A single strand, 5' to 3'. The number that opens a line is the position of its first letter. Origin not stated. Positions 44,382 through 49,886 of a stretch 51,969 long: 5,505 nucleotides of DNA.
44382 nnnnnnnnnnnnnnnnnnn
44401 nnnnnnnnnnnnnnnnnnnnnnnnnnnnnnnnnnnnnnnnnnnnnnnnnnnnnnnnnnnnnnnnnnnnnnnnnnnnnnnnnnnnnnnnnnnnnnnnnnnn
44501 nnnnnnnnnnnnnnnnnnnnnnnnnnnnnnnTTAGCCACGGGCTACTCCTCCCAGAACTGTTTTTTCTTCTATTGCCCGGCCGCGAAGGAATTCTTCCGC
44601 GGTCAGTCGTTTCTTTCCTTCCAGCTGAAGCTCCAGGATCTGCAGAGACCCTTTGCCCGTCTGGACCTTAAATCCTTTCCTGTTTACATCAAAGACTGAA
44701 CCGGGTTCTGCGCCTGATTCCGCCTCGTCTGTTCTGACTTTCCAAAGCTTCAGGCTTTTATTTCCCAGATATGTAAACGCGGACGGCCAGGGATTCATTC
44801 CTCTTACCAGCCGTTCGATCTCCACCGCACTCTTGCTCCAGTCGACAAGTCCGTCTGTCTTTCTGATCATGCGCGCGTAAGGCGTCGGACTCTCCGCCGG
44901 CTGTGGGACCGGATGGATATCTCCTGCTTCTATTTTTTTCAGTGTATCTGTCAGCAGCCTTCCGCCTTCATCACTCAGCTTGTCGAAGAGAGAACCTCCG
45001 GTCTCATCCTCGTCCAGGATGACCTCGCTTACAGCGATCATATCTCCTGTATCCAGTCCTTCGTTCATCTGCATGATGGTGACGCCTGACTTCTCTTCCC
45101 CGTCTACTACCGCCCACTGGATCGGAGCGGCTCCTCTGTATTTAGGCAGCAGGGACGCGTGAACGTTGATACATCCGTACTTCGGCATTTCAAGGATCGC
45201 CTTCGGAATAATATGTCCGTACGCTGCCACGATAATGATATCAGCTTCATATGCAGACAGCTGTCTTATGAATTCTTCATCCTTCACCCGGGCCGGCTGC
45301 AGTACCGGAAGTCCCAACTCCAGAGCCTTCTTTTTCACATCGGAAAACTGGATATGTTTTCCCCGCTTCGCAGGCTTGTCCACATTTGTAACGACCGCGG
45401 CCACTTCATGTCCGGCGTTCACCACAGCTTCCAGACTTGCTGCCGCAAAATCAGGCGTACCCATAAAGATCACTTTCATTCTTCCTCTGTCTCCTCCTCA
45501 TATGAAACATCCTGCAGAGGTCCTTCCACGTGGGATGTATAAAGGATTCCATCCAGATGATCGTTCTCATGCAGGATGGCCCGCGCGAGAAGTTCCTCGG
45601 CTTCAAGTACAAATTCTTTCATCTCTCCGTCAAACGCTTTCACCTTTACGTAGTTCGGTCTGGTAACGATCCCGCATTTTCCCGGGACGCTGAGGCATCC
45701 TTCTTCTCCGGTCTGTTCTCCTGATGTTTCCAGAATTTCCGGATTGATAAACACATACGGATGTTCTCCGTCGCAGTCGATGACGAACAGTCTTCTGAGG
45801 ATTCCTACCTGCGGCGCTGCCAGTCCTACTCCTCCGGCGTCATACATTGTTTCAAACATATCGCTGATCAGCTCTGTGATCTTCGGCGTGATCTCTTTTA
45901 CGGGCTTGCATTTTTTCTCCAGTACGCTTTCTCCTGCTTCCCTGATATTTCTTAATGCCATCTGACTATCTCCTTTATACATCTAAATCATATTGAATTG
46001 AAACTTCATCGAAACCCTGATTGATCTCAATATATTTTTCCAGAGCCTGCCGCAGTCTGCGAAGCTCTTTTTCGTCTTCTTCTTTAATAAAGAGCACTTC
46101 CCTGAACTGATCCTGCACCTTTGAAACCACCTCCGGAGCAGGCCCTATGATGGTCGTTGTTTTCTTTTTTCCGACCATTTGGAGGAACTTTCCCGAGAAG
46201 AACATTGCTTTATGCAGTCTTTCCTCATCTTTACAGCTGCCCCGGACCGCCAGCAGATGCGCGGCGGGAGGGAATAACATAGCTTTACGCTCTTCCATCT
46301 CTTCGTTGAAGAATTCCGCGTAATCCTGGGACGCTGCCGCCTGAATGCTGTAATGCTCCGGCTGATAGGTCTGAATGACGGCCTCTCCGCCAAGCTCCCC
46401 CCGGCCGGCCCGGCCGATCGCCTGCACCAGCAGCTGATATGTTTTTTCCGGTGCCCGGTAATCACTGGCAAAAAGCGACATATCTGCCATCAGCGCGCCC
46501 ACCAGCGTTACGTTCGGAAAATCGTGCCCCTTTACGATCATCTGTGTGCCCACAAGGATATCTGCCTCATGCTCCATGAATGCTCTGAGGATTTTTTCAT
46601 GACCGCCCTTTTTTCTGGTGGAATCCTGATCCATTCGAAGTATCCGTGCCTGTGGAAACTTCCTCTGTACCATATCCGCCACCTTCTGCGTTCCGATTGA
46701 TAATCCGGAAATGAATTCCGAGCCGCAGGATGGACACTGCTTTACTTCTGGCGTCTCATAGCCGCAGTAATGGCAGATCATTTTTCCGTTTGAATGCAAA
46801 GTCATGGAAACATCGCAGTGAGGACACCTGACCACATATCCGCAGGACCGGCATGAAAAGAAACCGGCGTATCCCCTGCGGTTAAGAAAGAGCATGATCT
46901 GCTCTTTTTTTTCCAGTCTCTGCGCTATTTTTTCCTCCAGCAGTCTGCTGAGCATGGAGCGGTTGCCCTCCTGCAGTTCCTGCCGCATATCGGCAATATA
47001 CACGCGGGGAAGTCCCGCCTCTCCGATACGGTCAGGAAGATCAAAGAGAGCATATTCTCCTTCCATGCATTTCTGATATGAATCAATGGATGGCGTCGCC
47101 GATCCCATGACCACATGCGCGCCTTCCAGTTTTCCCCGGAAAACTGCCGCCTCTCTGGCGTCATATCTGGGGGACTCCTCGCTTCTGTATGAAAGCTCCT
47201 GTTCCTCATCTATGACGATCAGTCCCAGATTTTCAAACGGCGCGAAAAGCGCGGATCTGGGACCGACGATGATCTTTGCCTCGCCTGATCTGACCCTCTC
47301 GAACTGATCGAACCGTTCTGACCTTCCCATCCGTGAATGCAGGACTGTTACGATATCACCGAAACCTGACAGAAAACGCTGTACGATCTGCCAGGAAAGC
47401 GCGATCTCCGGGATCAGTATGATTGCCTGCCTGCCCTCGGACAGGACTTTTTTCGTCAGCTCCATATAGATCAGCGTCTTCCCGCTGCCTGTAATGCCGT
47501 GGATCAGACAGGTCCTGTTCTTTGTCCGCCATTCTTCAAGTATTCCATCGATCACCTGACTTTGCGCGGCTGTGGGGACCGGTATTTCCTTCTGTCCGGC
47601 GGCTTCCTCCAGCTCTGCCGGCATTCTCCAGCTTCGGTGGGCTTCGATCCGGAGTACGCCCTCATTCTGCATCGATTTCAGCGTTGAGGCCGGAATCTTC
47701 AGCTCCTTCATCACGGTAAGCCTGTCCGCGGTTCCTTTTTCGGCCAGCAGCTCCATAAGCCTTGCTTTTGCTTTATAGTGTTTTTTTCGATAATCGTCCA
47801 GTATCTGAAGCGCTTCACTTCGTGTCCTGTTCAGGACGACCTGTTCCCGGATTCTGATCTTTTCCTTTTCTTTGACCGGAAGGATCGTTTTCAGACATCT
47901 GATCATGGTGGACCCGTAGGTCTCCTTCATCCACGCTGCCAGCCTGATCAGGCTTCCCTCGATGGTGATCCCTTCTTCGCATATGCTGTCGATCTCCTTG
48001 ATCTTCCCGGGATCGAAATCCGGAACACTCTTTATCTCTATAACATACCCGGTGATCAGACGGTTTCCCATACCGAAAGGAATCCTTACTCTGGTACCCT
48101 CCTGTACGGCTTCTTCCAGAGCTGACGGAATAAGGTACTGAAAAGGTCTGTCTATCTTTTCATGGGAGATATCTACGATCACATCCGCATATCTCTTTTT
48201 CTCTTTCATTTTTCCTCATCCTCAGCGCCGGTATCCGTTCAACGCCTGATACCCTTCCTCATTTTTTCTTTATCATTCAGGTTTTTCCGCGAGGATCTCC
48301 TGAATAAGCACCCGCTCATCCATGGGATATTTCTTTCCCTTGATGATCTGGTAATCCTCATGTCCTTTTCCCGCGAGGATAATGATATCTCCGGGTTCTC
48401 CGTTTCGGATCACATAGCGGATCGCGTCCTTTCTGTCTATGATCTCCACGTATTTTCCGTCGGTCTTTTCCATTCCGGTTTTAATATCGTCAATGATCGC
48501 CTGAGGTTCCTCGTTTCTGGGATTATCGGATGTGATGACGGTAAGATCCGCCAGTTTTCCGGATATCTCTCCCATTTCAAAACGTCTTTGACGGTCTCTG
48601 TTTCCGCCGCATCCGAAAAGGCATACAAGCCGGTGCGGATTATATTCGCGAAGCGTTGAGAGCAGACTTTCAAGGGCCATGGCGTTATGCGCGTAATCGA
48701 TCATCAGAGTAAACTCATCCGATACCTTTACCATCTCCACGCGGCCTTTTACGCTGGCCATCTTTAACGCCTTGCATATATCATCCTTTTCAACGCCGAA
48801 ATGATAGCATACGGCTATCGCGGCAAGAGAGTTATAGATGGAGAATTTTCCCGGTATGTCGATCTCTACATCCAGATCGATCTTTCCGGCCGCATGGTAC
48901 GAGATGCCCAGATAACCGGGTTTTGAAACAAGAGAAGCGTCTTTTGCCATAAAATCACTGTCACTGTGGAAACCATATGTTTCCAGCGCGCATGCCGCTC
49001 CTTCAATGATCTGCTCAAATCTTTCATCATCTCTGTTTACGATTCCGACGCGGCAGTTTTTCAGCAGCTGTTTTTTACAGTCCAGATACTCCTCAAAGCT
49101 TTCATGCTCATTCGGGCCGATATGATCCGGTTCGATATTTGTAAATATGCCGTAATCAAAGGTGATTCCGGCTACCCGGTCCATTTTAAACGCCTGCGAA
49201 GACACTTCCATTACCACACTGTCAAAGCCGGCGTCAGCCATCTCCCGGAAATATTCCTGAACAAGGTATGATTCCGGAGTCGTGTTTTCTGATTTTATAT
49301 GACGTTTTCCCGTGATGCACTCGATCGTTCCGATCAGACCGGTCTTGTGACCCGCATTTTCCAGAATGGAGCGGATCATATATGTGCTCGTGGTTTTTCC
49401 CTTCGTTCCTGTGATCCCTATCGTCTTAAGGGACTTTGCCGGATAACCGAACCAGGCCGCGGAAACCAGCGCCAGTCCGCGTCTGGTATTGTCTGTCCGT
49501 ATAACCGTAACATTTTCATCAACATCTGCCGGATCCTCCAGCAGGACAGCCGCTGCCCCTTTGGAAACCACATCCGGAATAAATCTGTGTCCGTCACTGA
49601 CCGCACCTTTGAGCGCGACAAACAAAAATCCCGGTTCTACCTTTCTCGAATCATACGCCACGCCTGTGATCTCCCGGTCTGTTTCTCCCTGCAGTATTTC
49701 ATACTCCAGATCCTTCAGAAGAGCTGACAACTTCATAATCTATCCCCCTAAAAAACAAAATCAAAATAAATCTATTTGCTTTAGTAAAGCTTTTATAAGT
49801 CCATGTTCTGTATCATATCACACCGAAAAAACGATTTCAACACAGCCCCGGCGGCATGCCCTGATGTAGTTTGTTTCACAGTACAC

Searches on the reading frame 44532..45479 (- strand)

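Call 22: search_protein_families(library=pfam, proteins=[window:44532-45479:-], max_evalue=0.0001)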
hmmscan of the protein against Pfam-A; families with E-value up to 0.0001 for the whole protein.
window:44532-45479:- (315 aa): 2 families
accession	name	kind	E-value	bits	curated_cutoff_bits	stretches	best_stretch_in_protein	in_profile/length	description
PF00551.24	Formyl_trans_N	-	1.1e-46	159.3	26.1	1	1-179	1-180/181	Formyl transferase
PF02911.23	Formyl_trans_C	-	8.7e-33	112.9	21.1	1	205-301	2-99/100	Formyl transferase, C-terminal domain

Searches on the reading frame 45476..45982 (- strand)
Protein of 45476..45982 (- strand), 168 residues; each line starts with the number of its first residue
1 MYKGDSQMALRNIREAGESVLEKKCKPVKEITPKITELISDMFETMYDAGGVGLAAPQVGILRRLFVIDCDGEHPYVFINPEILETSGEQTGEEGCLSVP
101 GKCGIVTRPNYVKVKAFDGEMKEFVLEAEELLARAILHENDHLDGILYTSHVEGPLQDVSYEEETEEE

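Call 63: search_protein_families(library=pfam, proteins=[window:45476-45982:-], max_evalue=0.01)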
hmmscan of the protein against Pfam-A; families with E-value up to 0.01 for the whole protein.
window:45476-45982:- (168 aa): 1 family
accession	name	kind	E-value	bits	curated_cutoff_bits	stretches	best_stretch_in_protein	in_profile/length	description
PF01327.26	Pep_deformylase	-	7.3e-49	165.8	22.8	1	11-153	2-151/156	Polypeptide deformylase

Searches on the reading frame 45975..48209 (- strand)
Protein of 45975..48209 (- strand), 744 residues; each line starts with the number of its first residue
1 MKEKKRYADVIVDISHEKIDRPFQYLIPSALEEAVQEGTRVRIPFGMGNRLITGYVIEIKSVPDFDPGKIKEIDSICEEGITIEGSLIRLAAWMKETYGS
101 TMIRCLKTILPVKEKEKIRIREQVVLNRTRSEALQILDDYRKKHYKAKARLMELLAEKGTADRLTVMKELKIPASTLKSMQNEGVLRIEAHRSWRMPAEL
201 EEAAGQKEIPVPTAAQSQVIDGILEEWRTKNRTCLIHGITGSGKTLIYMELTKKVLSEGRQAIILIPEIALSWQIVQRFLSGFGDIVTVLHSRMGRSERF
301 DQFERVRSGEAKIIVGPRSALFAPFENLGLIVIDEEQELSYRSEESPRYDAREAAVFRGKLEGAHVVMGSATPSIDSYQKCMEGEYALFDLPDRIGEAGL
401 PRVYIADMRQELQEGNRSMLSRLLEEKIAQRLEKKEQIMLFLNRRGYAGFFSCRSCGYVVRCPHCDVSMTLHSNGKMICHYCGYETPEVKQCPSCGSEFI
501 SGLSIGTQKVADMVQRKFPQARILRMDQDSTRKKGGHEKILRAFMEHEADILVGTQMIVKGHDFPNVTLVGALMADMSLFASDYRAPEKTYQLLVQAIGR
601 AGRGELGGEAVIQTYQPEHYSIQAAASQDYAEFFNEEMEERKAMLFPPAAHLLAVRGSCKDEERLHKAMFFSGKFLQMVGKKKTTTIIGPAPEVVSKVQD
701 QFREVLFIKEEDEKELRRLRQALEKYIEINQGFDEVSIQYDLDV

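Call 22: search_protein_families(library=pfam, proteins=[window:45975-48209:-], max_evalue=0.0001)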
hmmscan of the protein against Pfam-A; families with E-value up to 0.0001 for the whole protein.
window:45975-48209:- (744 aa): 6 families
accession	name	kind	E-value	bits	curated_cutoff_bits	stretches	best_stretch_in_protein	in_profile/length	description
PF17764.6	PriA_3primeBD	-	3.1e-23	81.9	22.7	1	9-111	1-96/96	3'DNA-binding domain (3'BD)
PF00270.35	DEAD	-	4.2e-19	69.3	26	1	213-378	1-164/167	DEAD/DEAH box helicase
PF00271.37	Helicase_C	-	1.1e-12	48.6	23.5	1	513-603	33-108/110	Helicase conserved C-terminal domain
PF04851.21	ResIII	-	1.5e-12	48.2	22.5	1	213-341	5-139/164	Type III restriction enzyme, res subunit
PF18074.6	PriA_C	-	1e-10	42.7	26.9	1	650-743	3-94/95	Primosomal protein N C-terminal domain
PF18319.7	Zn_ribbon_PriA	-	9.7e-10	38.7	26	1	462-487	1-27/27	PriA DNA helicase Cys-rich region (CRR) domain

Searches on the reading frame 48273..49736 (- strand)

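Call 22: search_protein_families(library=pfam, proteins=[window:48273-49736:-], max_evalue=0.0001)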
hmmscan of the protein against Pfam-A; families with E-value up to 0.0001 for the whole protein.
window:48273-49736:- (487 aa): 3 families
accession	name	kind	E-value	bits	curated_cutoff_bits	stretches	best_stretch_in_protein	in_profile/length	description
PF08245.18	Mur_ligase_M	-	1.6e-46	159.2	24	1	108-310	1-200/200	Mur ligase middle domain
PF02875.26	Mur_ligase_C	-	5.9e-31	108.4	28.4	1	331-458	1-127/127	Mur ligase, glutamate ligase domain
PF01225.30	Mur_ligase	-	1e-10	42.3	21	1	22-83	1-67/95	Mur ligase family, catalytic domain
